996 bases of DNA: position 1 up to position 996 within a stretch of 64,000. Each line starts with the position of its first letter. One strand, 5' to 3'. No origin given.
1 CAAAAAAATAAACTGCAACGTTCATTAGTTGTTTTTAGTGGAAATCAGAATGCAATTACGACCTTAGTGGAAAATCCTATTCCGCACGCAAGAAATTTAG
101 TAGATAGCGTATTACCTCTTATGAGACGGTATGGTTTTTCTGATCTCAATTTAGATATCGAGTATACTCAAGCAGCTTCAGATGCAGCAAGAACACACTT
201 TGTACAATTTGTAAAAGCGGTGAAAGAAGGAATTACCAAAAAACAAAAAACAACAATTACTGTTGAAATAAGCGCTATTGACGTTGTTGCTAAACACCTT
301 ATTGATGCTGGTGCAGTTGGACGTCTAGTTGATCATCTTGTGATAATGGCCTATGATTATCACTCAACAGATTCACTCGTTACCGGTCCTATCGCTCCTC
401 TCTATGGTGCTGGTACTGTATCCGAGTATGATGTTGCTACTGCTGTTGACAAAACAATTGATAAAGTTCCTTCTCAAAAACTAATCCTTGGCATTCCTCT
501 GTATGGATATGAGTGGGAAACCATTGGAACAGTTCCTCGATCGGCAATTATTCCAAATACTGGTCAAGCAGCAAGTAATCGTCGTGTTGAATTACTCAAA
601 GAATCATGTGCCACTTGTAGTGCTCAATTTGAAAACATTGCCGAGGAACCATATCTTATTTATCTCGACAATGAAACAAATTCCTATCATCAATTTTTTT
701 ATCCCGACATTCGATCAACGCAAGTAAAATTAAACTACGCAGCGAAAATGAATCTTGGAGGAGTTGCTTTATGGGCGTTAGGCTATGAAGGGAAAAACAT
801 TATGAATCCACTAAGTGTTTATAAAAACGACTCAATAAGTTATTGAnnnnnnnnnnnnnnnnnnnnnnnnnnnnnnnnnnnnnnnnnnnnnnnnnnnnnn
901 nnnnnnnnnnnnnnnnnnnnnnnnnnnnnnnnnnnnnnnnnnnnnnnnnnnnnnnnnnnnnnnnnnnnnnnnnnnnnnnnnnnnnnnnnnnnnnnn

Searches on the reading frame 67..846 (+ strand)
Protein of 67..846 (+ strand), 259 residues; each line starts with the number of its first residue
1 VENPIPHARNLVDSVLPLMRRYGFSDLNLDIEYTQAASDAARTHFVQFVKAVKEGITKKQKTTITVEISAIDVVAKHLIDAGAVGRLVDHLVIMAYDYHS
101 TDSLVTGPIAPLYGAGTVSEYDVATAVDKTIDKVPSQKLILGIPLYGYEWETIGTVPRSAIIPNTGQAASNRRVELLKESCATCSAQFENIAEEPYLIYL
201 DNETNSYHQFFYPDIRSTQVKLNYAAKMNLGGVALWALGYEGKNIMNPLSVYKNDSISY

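Call 19: search_protein_families(library=pfam, proteins=[window:67-846:+], max_evalue=0.0001)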
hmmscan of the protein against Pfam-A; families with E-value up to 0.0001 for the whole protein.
window:67-846:+ (259 aa): 1 family
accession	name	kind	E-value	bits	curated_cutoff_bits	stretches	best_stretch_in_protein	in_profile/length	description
PF00704.34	Glyco_hydro_18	-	1.6e-35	123.8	29.6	1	7-240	89-316/317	Glycosyl hydrolases family 18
